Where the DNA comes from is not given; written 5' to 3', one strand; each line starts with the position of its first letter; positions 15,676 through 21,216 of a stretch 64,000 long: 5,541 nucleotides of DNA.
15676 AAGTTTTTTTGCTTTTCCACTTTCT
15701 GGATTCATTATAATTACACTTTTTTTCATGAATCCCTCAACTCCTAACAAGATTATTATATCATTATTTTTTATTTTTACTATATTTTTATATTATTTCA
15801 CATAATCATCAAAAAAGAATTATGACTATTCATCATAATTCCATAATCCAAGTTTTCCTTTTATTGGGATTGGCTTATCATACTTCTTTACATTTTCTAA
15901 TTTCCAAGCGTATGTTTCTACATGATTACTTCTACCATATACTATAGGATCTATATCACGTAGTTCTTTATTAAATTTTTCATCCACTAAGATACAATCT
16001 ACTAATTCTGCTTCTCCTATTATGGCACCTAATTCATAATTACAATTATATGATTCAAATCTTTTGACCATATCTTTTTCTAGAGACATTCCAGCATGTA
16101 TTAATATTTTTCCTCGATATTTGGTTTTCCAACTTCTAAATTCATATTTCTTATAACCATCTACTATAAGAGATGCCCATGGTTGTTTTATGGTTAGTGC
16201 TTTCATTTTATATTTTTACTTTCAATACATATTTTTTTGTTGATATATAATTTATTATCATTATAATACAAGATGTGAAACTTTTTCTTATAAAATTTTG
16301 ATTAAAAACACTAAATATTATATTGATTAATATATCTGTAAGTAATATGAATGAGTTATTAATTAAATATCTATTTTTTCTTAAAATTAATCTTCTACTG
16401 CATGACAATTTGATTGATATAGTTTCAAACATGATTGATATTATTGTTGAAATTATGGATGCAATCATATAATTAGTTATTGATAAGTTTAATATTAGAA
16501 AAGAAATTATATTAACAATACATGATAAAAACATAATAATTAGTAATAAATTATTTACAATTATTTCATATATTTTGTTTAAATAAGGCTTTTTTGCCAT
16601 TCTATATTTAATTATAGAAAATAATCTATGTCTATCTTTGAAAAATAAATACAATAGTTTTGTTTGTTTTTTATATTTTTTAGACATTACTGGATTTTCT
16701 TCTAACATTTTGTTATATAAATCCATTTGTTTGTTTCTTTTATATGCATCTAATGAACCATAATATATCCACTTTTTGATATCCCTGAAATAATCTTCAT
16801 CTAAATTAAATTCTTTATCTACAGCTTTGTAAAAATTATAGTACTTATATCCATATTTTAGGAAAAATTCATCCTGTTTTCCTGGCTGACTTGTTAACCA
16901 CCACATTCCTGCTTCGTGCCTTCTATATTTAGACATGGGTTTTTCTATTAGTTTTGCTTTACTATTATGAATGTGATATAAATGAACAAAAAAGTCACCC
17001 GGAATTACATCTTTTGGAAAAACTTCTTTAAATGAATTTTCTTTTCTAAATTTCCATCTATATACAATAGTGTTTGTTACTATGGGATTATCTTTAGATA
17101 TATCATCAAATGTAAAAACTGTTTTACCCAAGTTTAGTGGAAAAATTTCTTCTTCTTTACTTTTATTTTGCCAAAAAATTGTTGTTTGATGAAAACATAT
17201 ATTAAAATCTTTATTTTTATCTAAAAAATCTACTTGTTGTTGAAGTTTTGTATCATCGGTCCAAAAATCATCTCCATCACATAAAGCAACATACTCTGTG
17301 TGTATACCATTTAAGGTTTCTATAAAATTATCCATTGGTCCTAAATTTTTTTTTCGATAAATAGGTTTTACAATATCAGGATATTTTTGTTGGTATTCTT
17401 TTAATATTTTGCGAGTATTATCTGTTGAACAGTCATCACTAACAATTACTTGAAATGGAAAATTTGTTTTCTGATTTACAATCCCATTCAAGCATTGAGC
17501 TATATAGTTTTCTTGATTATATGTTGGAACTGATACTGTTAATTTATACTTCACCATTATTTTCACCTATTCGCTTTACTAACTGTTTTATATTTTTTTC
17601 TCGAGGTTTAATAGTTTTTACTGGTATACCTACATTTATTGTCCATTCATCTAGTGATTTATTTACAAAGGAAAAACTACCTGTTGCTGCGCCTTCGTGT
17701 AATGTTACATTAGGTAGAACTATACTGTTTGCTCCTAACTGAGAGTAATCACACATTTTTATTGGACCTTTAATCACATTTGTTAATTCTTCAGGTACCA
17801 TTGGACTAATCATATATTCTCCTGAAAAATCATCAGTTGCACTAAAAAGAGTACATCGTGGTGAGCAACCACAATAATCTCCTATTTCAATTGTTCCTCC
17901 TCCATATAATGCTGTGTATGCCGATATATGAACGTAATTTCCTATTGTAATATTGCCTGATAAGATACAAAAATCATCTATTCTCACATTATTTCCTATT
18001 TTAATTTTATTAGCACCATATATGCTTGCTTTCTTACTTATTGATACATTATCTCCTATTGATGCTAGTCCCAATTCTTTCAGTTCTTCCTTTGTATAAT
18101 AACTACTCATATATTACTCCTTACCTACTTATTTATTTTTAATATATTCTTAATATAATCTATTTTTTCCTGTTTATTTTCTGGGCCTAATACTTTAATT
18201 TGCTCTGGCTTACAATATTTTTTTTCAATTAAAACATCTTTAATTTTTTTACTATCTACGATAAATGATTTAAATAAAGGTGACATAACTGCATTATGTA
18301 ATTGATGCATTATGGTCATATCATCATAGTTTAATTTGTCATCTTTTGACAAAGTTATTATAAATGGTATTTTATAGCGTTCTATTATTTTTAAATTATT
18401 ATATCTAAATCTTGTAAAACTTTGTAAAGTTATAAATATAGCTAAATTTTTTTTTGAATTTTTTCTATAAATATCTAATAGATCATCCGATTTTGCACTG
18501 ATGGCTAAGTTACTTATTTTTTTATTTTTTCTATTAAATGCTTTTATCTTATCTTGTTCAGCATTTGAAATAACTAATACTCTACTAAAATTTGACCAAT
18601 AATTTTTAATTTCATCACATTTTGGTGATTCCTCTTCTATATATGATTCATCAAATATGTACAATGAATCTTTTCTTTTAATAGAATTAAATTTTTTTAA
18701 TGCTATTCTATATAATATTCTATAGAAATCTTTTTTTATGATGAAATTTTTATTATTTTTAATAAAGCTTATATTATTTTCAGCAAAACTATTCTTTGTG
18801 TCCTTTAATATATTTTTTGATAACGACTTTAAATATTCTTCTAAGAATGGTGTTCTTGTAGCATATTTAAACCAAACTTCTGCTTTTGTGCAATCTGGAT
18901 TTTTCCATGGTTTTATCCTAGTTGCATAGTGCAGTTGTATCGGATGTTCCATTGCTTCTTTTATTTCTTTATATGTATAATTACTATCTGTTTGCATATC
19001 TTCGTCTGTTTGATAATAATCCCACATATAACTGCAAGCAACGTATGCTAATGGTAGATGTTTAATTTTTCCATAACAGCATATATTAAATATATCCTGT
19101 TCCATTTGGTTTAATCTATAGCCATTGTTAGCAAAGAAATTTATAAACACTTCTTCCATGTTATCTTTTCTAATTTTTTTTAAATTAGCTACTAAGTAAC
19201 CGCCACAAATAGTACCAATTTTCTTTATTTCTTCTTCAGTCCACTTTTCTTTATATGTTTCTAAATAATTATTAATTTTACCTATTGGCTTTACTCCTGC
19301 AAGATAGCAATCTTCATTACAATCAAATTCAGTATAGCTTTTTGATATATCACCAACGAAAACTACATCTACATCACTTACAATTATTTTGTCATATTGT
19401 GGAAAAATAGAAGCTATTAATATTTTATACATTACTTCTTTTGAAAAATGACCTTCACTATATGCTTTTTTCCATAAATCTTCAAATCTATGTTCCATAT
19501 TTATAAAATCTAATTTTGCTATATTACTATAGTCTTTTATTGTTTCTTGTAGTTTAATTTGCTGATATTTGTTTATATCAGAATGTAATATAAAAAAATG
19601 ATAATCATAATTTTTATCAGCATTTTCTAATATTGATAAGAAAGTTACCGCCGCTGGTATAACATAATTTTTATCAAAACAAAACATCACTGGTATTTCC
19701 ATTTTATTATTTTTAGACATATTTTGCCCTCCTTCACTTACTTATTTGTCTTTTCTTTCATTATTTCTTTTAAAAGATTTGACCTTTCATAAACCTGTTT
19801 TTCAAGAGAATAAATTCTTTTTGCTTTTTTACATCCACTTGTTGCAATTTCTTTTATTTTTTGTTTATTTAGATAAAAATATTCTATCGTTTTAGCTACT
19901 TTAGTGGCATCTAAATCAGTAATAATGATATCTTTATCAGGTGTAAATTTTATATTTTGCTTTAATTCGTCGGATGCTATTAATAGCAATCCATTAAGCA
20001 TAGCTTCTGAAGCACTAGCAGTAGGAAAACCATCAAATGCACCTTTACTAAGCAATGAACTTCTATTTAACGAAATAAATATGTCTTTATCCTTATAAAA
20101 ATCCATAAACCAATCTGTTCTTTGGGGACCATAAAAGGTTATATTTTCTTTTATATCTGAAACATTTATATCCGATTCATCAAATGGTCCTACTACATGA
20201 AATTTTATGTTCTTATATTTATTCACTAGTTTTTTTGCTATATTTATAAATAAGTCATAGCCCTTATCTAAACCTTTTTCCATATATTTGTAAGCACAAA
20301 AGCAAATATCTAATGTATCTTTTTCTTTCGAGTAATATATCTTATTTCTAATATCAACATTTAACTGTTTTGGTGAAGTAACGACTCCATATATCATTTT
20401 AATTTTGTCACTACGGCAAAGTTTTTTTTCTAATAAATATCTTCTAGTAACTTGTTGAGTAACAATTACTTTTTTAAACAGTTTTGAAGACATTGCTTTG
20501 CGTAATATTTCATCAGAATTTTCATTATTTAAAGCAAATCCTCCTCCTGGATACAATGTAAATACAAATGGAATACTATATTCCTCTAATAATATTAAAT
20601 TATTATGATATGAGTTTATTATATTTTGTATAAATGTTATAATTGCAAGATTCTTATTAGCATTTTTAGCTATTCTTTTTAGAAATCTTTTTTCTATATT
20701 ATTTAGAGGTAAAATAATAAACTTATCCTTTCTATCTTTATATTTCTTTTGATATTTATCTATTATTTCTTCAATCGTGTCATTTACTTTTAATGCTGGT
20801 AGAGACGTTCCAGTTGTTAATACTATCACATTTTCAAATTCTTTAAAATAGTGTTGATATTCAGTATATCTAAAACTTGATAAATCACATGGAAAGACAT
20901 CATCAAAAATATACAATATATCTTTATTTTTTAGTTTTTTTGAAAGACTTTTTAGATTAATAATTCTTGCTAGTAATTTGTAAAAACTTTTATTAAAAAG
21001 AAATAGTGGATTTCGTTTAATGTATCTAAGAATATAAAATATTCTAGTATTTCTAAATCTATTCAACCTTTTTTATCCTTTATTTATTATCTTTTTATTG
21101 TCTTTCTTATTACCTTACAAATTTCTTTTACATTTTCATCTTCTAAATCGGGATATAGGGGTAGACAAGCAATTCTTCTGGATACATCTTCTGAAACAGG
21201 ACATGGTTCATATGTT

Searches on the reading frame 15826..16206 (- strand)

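Call 29: search_protein_families(library=pfam, proteins=[window:15826-16206:-], max_evalue=0.001)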
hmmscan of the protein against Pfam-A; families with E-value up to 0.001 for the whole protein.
window:15826-16206:- (126 aa): 1 family
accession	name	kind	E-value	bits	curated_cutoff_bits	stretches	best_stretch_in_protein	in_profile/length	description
PF04266.20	ASCH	-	2.8e-08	34.8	21.2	1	4-104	1-89/103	ASCH domain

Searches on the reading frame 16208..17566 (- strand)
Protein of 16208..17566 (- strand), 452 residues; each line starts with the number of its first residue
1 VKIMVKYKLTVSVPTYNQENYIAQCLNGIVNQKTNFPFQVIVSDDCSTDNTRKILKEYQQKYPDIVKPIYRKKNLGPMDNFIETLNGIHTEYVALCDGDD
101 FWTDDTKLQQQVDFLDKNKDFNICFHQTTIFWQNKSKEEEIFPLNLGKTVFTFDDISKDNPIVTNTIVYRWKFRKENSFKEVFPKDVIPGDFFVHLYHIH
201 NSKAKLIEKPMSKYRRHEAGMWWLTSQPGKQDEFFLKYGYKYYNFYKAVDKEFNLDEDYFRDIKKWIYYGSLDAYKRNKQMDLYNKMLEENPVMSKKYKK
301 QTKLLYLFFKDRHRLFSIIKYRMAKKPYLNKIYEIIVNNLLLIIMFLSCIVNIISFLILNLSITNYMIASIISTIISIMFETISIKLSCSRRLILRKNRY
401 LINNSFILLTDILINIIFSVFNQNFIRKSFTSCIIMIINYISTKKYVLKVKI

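Call 7: search_protein_families(library=pfam, proteins=[window:16208-17566:-], max_evalue=0.001)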
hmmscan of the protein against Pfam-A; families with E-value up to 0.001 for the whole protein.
window:16208-17566:- (452 aa): 3 families
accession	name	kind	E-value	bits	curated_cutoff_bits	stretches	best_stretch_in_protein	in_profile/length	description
PF00535.33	Glycos_transf_2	-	3e-28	99.3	23.3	1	11-142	2-130/168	Glycosyl transferase family 2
PF13641.12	Glyco_tranf_2_3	-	4.5e-12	46.9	27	1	9-120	3-115/230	Glycosyltransferase like family 2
PF10111.15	Glyco_tranf_2_2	-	4.7e-05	23.4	27.3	1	13-112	4-103/276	Glycosyltransferase like family 2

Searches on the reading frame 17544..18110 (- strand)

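Call 7: search_protein_families(library=pfam, proteins=[window:17544-18110:-], max_evalue=0.001)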
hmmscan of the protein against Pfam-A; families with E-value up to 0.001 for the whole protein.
window:17544-18110:- (188 aa): 2 families
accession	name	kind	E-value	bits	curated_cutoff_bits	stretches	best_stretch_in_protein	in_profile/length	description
PF00132.30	Hexapep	-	1.7e-14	53.2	27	1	36-66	2-32/36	Bacterial transferase hexapeptide (six repeats)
PF25084.1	LbH_EIF2B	-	0.00081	19.8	54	0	18-61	58-104/105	EIF2B subunit epsilon LbH domain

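Call 83: search_protein_families(library=ncbifam, proteins=[window:17544-18110:-], max_evalue=0.00001)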
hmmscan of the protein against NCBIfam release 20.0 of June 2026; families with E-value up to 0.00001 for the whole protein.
window:17544-18110:- (188 aa): 15 families
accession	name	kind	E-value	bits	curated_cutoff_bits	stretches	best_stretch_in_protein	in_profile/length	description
NF007797.0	PRK10502.1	subfamily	5.9e-13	48.9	192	1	53-172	72-181/183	WcaF family extracellular polysaccharide biosynthesis acetyltransferase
NF007240.0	PRK09677.1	equivalog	4.2e-11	42.7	243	1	23-175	37-189/192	putative lipopolysaccharide biosynthesis O-acetyl transferase WbbJ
TIGR03570.1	NeuD_NnaD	subfamily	1.3e-10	41.2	160.8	0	16-80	100-162/202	NeuD/PglB/VioB family sugar acetyltransferase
NF058585.1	HptprglPActTf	PfamEq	3.7e-09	36.4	300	1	115-176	105-166/172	heptaprenylglyceryl phosphate O-acetyltransferase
TIGR04008.1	WcaF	equivalog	2.3e-08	34.1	326.3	1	37-170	53-178/180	colanic acid biosynthesis acetyltransferase WcaF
NF002060.0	PRK00892.1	subfamily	2.3e-08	33.6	207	0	12-80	202-270/345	UDP-3-O-(3-hydroxymyristoyl)glucosamine N-acyltransferase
TIGR03532.1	DapD_Ac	equivalog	8.4e-08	32.1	231.75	0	116-175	160-219/231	2,3,4,5-tetrahydropyridine-2,6-dicarboxylate N-acetyltransferase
NF041874.1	EPS_EpsC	equivalog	1.9e-07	31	150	0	53-136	67-151/168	serine O-acetyltransferase EpsC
TIGR01853.1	lipid_A_lpxD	equivalog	4.4e-07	29.1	242.5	0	16-81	105-166/325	UDP-3-O-(3-hydroxymyristoyl)glucosamine N-acyltransferase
NF000311.1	Vat_ABCDEFH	equivalog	6.7e-07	29.1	300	0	109-172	103-166/201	Vat family streptogramin A O-acetyltransferase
TIGR03308.1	phn_thr-fam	hypoth_equivalog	1.5e-06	28.2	201.65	0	125-171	117-163/204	phosphonate metabolim protein, transferase hexapeptide repeat family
NF003657.0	PRK05289.1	equivalog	3.4e-06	26.4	226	0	23-89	5-67/264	acyl-ACP--UDP-N-acetylglucosamine O-acyltransferase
TIGR02353.1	NRPS_term_dom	equivalog_domain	4.7e-06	25.2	423.1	0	14-88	130-213/695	Pls/PosA family non-ribosomal peptide synthetase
NF000020.1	stregram_VatE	exception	6.1e-06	26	450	0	108-170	106-169/214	streptogramin A O-acetyltransferase Vat(E)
NF007499.0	PRK10092.1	equivalog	9.6e-06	25.5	314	0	52-168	72-181/183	maltose O-acetyltransferase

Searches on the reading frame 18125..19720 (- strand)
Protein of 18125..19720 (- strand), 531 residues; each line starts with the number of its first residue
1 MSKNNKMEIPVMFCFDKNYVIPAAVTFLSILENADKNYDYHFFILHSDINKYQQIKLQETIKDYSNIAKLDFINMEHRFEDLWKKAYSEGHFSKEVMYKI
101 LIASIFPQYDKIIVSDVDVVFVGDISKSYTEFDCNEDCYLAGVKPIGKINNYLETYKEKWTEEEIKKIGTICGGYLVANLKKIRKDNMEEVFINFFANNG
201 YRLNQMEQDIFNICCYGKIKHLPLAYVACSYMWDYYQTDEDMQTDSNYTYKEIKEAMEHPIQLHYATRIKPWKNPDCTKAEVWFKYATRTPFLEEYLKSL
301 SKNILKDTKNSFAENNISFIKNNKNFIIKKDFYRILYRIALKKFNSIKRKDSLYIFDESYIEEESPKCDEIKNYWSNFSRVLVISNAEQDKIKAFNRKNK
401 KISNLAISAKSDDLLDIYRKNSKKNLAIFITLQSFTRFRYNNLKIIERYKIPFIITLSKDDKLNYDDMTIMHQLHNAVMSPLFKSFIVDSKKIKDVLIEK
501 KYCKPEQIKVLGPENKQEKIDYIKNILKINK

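Call 7: search_protein_families(library=pfam, proteins=[window:18125-19720:-], max_evalue=0.001)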
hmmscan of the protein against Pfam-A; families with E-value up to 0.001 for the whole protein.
window:18125-19720:- (531 aa): 1 family
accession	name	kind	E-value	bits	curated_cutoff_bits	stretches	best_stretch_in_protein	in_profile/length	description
PF01501.26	Glyco_transf_8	-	1.3e-32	113.8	24.3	1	11-274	2-251/253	Glycosyl transferase family 8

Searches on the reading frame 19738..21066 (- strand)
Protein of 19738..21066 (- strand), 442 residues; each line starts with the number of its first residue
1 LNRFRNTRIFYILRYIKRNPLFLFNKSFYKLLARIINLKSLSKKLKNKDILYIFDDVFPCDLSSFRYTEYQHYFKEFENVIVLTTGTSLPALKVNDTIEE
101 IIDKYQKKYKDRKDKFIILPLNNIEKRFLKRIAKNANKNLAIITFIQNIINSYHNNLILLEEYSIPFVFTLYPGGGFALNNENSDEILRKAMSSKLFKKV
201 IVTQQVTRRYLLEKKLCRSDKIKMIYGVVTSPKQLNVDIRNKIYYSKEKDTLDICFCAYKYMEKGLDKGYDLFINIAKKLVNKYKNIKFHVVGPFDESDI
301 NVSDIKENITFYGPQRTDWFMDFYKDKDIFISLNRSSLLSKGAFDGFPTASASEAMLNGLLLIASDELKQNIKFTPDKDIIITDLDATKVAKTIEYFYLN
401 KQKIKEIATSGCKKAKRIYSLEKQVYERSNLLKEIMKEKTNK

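Call 7: search_protein_families(library=pfam, proteins=[window:19738-21066:-], max_evalue=0.001)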
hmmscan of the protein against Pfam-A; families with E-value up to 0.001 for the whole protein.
window:19738-21066:- (442 aa): 3 families
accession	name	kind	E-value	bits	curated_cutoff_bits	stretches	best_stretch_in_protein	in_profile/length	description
PF13524.12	Glyco_trans_1_2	-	2.2e-08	34.6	25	1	283-422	11-136/144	Glycosyl transferase-like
PF00534.26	Glycos_transf_1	-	2.2e-08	34.3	26.4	1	267-407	27-165/172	Glycosyl transferases group 1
PF13692.12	Glyco_trans_1_4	-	1.2e-07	32.5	27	1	267-396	14-138/142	Glycosyl transferases group 1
